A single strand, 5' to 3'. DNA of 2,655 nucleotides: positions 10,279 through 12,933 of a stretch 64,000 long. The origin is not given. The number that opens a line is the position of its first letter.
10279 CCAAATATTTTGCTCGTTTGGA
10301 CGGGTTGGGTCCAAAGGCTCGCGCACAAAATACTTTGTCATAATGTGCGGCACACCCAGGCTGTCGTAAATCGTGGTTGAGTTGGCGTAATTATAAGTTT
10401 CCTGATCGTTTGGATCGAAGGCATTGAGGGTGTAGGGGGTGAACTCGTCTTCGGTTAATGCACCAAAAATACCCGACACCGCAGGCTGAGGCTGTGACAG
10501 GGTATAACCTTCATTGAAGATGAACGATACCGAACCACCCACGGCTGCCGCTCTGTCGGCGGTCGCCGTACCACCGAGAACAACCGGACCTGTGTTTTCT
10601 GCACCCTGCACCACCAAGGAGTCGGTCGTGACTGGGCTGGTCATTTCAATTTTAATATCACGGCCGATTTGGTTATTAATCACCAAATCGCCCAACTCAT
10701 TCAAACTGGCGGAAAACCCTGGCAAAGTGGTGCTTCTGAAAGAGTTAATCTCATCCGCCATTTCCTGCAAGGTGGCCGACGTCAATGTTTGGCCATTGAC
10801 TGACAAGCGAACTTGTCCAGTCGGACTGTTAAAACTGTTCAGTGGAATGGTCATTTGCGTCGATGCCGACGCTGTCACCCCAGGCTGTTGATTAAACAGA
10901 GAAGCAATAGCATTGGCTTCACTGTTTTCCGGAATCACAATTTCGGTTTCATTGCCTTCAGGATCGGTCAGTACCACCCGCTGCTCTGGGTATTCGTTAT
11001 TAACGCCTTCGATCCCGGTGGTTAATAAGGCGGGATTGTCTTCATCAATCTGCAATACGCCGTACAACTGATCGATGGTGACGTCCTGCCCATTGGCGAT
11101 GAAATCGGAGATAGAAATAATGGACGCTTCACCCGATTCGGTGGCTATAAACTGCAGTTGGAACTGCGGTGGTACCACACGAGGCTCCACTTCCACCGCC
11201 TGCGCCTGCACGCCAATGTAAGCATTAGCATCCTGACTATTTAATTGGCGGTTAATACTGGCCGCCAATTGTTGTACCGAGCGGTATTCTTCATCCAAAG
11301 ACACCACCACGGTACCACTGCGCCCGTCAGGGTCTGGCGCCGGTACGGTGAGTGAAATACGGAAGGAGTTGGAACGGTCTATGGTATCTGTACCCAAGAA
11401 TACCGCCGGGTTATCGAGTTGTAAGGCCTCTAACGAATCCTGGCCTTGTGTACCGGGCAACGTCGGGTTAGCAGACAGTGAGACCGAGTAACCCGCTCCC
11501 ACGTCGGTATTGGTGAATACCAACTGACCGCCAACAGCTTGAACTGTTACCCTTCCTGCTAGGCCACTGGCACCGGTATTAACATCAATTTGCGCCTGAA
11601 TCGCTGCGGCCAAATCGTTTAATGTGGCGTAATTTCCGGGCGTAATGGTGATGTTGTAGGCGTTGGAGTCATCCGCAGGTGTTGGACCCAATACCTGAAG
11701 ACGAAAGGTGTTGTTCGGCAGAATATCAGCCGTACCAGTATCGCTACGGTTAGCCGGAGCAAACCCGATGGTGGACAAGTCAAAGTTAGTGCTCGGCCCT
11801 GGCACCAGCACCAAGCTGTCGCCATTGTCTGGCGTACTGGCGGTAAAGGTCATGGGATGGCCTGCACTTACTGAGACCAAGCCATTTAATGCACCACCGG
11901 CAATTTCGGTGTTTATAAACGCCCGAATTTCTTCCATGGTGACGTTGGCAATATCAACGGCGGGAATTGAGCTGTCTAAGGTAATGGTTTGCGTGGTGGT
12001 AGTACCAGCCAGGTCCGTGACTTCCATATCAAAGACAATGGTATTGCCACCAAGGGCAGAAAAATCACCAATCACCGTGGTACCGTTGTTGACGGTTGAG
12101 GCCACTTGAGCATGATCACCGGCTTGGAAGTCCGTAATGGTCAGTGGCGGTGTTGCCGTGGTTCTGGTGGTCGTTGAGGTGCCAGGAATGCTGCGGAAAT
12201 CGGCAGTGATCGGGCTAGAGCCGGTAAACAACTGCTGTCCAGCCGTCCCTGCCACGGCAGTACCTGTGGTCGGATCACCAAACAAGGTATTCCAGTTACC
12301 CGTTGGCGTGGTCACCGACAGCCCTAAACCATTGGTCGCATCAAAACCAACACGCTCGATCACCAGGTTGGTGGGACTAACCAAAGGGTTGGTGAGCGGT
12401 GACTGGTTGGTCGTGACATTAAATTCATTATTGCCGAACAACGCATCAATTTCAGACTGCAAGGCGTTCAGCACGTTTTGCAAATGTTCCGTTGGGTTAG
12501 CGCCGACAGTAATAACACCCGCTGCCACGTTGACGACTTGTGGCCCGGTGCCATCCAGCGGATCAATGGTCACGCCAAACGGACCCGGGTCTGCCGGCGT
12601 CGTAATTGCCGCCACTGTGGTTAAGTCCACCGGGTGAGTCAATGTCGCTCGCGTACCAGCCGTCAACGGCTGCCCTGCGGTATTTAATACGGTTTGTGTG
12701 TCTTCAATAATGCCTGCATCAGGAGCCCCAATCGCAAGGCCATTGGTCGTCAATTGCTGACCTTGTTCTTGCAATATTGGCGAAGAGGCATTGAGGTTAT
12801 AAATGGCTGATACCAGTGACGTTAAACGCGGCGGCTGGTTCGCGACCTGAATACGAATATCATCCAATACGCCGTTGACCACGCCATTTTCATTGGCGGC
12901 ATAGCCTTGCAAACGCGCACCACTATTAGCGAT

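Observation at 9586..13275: Giant hook protein FlgE (1229 aa), about three times the usual gammaproteobacterial size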

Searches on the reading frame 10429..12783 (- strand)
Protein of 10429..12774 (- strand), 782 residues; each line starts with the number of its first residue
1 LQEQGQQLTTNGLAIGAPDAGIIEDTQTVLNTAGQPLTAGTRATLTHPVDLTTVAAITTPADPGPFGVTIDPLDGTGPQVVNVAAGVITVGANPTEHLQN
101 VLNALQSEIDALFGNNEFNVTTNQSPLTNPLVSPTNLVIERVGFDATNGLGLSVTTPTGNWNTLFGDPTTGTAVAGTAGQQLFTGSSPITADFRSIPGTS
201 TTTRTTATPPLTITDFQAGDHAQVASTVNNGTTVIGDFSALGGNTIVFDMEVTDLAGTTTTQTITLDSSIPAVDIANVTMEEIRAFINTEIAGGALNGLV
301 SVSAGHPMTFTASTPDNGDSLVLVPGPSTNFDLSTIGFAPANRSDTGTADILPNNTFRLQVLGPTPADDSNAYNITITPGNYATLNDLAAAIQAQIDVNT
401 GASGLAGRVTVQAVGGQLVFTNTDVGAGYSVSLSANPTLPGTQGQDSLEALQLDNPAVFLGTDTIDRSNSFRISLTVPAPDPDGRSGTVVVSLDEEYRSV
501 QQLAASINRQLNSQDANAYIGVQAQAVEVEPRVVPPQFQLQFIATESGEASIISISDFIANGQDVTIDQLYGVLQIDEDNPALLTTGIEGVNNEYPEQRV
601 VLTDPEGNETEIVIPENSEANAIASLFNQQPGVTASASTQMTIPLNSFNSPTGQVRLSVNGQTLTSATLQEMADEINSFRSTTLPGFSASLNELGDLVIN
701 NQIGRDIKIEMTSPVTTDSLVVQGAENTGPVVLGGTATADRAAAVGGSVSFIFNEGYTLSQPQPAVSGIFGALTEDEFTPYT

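Call 19: find_related_loci(query=window:10429-12774:-, collection=genome_contigs, flank=10000)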
Query window:10429-12774:- (782 aa) in genome_contigs; peptide patterns used: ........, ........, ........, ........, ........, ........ (x = any residue, [..] = any of these).
106 stretches matched a pattern; 3 encode a relative of the query (tblastn E <= 1e-3); 3 distinct loci.
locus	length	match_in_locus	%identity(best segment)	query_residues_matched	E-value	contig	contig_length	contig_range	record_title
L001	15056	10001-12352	85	1-781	0e+0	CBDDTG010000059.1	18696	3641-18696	MAG: Bacterioplanes sp. isolate 4bac70c8-ffff-426f-9b67-68e16a3f45a1 genome assembly, contig: contig_59, whole genome sh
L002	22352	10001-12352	85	1-781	0e+0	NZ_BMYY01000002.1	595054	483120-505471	Bacterioplanes sanyensis strain KCTC 32220 sequence02, whole genome shotgun sequence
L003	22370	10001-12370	66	2-781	0e+0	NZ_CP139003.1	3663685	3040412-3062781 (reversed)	Bermanella sp. R86531 chromosome, complete genome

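Call 39: search_solved_structures(query=A2, max_evalue=10, show_alignments=3)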
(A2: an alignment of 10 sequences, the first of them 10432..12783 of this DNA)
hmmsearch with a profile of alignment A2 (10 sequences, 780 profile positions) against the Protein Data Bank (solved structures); distinct sequences matched with E-value up to 10: 0.

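Call 50: search_protein_representatives(alignment_id=A2)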
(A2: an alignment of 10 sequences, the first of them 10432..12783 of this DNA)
Query: 10 sequences, 780 profile positions. Proteins with E-value up to 0.001 (for the whole library): 96; up to 1e-10: 63; up to 1e-30: 20. The best 96 are listed.
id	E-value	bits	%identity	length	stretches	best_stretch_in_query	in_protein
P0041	0.0e+00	1238.8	-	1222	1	1-780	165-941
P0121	1.3e-191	655.2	-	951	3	352-779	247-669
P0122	1.4e-123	430.3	-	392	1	1-396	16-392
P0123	2.0e-113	396.7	-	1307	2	94-780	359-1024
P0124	1.8e-106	373.7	-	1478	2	172-780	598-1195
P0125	4.3e-106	372.4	-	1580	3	61-780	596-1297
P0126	2.6e-101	356.6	-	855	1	192-780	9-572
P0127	4.4e-89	316.2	-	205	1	416-621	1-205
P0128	1.7e-86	307.7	-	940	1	40-465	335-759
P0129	1.8e-85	304.3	-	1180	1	2-780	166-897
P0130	3.2e-83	296.8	-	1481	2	48-760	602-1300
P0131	5.5e-60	220.0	-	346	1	97-439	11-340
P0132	2.8e-48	181.2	-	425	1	640-780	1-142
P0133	7.9e-39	150.0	-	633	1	199-462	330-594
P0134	8.9e-39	149.8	-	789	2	538-779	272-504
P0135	1.4e-37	145.8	-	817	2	496-779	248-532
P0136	1.3e-34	136.1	-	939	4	486-780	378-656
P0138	3.9e-33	131.2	-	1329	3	243-780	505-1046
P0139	8.4e-33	130.1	-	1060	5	585-741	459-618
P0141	2.5e-30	121.9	-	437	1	591-762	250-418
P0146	1.0e-25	106.7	-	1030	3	584-779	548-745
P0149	8.1e-23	97.0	-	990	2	591-760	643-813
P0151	1.6e-21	92.7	-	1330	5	586-763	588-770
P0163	4.5e-17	78.1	-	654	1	588-780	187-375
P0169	6.1e-15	71.0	-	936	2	222-348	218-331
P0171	8.3e-14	67.2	-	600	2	216-354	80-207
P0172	9.3e-14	67.1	-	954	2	223-347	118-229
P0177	6.4e-12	61.0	-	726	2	590-767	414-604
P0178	9.8e-12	60.4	-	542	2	345-466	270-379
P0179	2.2e-11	59.2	-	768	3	222-311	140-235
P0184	2.5e-10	55.7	-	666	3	358-436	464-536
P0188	2.0e-09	52.7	-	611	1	205-378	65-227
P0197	1.1e-07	47.0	-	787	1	217-353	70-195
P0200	2.8e-07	45.7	-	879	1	614-759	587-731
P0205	3.4e-06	42.1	-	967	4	218-298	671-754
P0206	4.7e-06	41.6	-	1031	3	583-760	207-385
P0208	6.0e-06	41.2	-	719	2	572-767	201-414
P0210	4.3e-05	38.4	-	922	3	588-764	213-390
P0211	1.2e-04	36.9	-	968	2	594-745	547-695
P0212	1.8e-04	36.3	-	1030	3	589-762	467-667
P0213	2.5e-04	35.9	-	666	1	592-760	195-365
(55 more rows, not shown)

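Call 52: search_protein_families(library=pfam, proteins=[P0128, P0130, P0133, P0169, P0172, P0179, P0197, P0205, P0206, P0212], max_evalue=0.001)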
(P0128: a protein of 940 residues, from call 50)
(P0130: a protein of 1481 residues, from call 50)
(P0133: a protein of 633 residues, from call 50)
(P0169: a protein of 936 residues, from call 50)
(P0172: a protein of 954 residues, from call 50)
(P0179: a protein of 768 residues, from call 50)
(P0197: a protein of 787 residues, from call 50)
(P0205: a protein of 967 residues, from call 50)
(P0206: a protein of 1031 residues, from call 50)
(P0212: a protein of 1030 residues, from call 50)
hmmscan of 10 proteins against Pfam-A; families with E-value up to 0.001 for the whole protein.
P0128 (940 aa): 0 families

P0130 (1481 aa): 1 family
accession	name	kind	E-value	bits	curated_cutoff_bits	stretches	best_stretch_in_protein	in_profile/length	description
PF13517.12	FG-GAP_3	-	2.1e-07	31.9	26.9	1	76-133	1-60/61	FG-GAP-like repeat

P0133 (633 aa): 0 families

P0169 (936 aa): 0 families

P0172 (954 aa): 0 families

P0179 (768 aa): 2 families
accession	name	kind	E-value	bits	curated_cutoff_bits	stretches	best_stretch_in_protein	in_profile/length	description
PF06748.17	DUF1217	-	8.9e-42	143.2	22.9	2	627-719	59-149/149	Protein of unknown function (DUF1217)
PF13004.13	BACON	-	9.4e-05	22.8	25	0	155-187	21-52/61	Putative binding domain, N-terminal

P0197 (787 aa): 1 family
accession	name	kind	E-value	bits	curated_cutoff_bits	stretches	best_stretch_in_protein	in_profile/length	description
PF00147.23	Fibrinogen_C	-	0.00011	22.5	22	1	628-650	25-47/221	Fibrinogen beta and gamma chains, C-terminal globular domain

P0205 (967 aa): 1 family
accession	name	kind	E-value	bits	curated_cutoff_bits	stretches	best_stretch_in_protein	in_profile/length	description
PF06748.17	DUF1217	-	5.3e-41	140.7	22.9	2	833-922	61-148/149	Protein of unknown function (DUF1217)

P0206 (1031 aa): 2 families
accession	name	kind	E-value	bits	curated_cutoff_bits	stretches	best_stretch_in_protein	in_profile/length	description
PF00669.25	Flagellin_N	-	4.3e-30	105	26.6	1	9-140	6-137/139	Bacterial flagellin N-terminal helical region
PF00700.27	Flagellin_C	-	2.5e-16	60.2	23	1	945-1029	2-86/86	Bacterial flagellin C-terminal helical region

P0212 (1030 aa): 3 families
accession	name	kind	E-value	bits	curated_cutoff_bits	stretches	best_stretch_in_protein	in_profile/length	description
PF00669.25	Flagellin_N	-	6.6e-46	156.3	26.6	1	5-141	1-137/139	Bacterial flagellin N-terminal helical region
PF00700.27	Flagellin_C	-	6.1e-25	87.8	23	1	944-1029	1-86/86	Bacterial flagellin C-terminal helical region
PF07196.18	Flagellin_IN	-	5.3e-06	26.9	22.7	1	700-745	2-50/55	Flagellin hook IN motif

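Call 53: search_protein_families(library=pfam, proteins=[P0149, P0177, P0178, P0184, P0200, P0125, P0171, P0188, P0210, P0141], max_evalue=0.001)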
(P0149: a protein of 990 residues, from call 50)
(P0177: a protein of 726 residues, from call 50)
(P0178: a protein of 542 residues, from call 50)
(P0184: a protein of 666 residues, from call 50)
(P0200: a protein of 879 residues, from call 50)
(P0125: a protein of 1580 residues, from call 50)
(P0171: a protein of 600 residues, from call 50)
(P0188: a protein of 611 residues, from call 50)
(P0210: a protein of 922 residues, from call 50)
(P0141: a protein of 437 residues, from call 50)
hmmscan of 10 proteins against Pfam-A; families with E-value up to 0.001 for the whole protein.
P0149 (990 aa): 2 families
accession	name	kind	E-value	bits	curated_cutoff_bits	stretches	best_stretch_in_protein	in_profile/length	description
PF07559.19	FlgE_D2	-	2.3e-37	129.1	22.7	2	830-984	10-139/142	Flagellar basal body protein FlaE D2 domain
PF19079.5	CFSR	-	0.00041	21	27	0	636-667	6-37/49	Collagen-flanked surface repeat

P0177 (726 aa): 3 families
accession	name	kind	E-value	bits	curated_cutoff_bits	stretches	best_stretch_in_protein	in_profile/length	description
PF00669.25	Flagellin_N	-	3.4e-44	150.7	26.6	1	5-141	1-137/139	Bacterial flagellin N-terminal helical region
PF00700.27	Flagellin_C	-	4.8e-25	88.1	23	1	639-724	1-86/86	Bacterial flagellin C-terminal helical region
PF07196.18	Flagellin_IN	-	8.5e-09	35.9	22.7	1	424-469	3-49/55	Flagellin hook IN motif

P0178 (542 aa): 2 families
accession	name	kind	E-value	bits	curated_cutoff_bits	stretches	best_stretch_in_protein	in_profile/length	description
PF00669.25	Flagellin_N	-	8.2e-15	55.5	26.6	1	3-137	1-136/139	Bacterial flagellin N-terminal helical region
PF00700.27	Flagellin_C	-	6.5e-08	33.2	23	1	459-541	2-86/86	Bacterial flagellin C-terminal helical region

P0184 (666 aa): 3 families
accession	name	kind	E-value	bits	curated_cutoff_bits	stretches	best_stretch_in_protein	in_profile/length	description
PF00669.25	Flagellin_N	-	5.3e-27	95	26.6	1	4-140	2-139/139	Bacterial flagellin N-terminal helical region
PF00700.27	Flagellin_C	-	6.3e-06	26.9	23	1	583-651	2-70/86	Bacterial flagellin C-terminal helical region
PF19070.5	DUF5766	-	9.6e-05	23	27.4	0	311-364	6-58/77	Family of unknown function (DUF5766)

P0200 (879 aa): 3 families
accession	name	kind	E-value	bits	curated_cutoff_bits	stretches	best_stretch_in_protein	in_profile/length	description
PF22638.1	FlgK_D1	-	4e-64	216.8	28.6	1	92-322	1-233/233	Flagellar hook-associated protein FlgK helical domain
PF06429.18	Flg_bbr_C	-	1.3e-08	34.6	23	1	838-876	7-45/46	Flagellar basal body rod FlgEFG protein C-terminal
PF00460.25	Flg_bb_rod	-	0.00062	20.1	20.7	0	15-34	11-30/31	Flagella basal body rod protein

P0125 (1580 aa): 4 families
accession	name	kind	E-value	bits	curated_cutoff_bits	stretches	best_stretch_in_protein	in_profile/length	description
PF07559.19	FlgE_D2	-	6.6e-31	108.1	22.7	1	1301-1461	11-142/142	Flagellar basal body protein FlaE D2 domain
PF06429.18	Flg_bbr_C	-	7.5e-12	45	23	1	1535-1579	2-46/46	Flagellar basal body rod FlgEFG protein C-terminal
PF22692.1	LlgE_F_G_D1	-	3e-08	34.1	27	1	83-140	1-44/64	Flagellar hook protein FlgE/F/G D1 domain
PF00460.25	Flg_bb_rod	-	1.1e-06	28.9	20.7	1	6-33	4-31/31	Flagella basal body rod protein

P0171 (600 aa): 0 families

P0188 (611 aa): 0 families

P0210 (922 aa): 3 families
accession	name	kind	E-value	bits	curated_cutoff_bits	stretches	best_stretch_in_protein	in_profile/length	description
PF00669.25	Flagellin_N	-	1.6e-32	112.9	26.6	1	4-140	1-137/139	Bacterial flagellin N-terminal helical region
PF00700.27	Flagellin_C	-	2.4e-14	53.8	23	1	836-921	1-86/86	Bacterial flagellin C-terminal helical region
PF07196.18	Flagellin_IN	-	0.00021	21.9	22.7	1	609-649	1-43/55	Flagellin hook IN motif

P0141 (437 aa): 0 families

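Call 54: list_cluster_members(proteins=[P0163, P0213, P0134, P0135, P0136, P0121, P0146, P0139, P0129, P0125])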
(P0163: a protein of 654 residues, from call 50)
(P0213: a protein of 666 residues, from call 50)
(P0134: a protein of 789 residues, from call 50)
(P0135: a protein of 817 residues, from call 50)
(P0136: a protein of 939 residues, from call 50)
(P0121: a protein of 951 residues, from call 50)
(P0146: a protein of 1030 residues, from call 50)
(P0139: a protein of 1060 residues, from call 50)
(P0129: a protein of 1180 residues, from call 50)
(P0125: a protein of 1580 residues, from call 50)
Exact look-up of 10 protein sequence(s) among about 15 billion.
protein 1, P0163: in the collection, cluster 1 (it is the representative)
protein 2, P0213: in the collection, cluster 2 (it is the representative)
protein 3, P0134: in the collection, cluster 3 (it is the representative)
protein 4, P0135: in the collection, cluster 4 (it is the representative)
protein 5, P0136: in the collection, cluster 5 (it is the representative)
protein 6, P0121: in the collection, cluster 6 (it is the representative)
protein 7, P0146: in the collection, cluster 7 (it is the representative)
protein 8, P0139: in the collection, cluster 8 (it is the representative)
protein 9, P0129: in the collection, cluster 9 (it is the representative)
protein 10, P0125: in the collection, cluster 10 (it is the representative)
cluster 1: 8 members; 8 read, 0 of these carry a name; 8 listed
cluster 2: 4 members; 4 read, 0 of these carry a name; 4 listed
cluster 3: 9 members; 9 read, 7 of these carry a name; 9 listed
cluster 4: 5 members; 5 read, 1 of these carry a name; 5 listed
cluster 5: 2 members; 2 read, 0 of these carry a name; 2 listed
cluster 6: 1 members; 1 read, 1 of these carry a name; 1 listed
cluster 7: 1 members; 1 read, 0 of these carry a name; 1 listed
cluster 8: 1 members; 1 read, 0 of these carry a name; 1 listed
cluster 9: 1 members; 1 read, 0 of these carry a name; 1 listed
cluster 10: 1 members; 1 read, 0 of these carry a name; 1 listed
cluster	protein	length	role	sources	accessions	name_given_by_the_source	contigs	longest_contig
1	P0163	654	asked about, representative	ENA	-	-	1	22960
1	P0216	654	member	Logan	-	-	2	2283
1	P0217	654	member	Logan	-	-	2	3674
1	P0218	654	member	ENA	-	-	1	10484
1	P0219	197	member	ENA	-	-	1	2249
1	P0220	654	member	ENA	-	-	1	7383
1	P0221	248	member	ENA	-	-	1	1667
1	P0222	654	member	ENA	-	-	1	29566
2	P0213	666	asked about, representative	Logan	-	-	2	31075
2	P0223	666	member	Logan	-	-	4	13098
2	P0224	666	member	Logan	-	-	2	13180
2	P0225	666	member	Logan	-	-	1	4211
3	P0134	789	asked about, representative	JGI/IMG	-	flagellar hook protein FlgE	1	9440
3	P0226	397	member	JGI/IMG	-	flagellar hook protein FlgE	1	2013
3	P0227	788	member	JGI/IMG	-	flagellar hook protein FlgE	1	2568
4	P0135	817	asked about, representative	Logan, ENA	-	-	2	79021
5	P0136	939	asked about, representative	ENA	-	-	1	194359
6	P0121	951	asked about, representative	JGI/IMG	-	flagellar hook protein FlgE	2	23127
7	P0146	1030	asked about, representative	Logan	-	-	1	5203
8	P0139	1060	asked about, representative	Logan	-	-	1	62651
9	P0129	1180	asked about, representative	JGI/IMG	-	-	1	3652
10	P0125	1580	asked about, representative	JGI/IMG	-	-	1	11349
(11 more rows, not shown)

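Call 59: list_cluster_members(proteins=[P0206, P0212, P0210, P0177, P0200, P0211, P0123, P0124, P0138, P0151])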
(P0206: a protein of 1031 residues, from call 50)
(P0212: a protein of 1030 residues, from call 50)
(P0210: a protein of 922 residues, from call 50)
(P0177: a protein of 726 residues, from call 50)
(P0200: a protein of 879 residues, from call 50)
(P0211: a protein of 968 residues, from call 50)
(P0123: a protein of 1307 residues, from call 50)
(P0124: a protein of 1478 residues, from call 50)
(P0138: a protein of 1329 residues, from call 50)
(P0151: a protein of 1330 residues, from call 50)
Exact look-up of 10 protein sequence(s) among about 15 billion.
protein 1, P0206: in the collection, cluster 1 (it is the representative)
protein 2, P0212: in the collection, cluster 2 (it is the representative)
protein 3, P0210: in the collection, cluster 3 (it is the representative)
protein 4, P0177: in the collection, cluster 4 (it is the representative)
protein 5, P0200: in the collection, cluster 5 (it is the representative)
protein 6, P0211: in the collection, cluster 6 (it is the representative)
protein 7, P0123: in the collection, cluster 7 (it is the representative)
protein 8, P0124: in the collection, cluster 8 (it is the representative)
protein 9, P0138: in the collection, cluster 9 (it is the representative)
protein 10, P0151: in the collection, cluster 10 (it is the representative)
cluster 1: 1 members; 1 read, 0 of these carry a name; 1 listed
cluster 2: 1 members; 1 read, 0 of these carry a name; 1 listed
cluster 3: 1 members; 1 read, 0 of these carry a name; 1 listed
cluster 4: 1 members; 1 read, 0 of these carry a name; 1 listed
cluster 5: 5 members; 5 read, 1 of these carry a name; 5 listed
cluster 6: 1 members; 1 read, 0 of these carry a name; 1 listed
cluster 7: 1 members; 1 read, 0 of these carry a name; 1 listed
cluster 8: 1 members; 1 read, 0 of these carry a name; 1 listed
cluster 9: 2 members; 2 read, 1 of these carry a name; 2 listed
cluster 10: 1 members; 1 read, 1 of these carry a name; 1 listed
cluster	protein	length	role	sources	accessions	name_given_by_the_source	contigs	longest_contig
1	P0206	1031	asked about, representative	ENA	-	-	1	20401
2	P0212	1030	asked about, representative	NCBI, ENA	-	-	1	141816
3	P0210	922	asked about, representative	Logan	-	-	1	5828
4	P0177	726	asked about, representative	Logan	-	-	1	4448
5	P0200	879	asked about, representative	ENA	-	-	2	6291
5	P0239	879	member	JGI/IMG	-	flagellar hook-associated protein 1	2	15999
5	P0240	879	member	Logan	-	-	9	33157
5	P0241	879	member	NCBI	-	-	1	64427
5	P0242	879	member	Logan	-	-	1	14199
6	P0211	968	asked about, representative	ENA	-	-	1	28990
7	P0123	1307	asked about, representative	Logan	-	-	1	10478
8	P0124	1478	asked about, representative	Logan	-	-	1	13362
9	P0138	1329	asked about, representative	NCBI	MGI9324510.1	MAG: flagellar hook-basal body complex protein [Pseudomonadales bacterium]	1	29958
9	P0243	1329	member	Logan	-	-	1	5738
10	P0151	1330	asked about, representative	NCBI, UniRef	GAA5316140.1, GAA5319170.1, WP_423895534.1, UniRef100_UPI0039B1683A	MAG: hypothetical protein AseanaTS_13450 [Candidatus Pelagadaptatus aseana] | flagellar hook-basal body complex protein n=1 Tax=Candidatus Pelagadaptatus aseana ...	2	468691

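Call 82: search_solved_structures(query=P0212, max_evalue=0.001, show_alignments=0)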
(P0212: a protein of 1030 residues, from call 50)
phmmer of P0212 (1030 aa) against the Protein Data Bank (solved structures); distinct sequences matched with E-value up to 0.001: 85 (the best 60 are shown).
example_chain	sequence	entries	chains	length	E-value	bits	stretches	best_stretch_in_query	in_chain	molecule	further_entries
6b5b_F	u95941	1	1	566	2.1e-79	271.2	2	1-217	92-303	Flagellin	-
9atl_A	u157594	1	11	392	3.3e-75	257.3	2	1-266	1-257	Flagellin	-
5wk5_A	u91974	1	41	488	1.7e-72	248.4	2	2-218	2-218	B-type flagellin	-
5wk6_A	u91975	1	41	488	5.7e-72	246.6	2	2-218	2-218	B-type flagellin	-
8sug_A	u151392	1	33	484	1.3e-71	245.4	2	5-218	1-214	B-type flagellin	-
9n8g_A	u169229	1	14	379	1.2e-65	225.7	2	4-168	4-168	Flagellin A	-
9p7r_A1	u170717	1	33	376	1.6e-61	212.1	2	4-169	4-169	Flagellin B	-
3k8v_A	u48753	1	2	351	5.4e-61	210.3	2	22-207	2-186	Flagellin homolog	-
9n59_A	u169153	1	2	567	3.3e-60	207.7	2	4-350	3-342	Flagellin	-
9rcb_A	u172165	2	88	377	3.5e-60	207.6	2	4-168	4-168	Flagellin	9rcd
9lah_Ao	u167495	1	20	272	5.7e-60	206.9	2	3-174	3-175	Flagellin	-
9atb_A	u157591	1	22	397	6.5e-60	206.7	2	1-174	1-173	Flagellin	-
9oxj_A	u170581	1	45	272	7.3e-60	206.6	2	4-181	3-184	Flagellin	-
9oxk_A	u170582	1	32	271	8.5e-60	206.4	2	4-174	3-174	Flagellin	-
9n8a_A1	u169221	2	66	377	1.2e-59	205.8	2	4-168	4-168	Flagellin D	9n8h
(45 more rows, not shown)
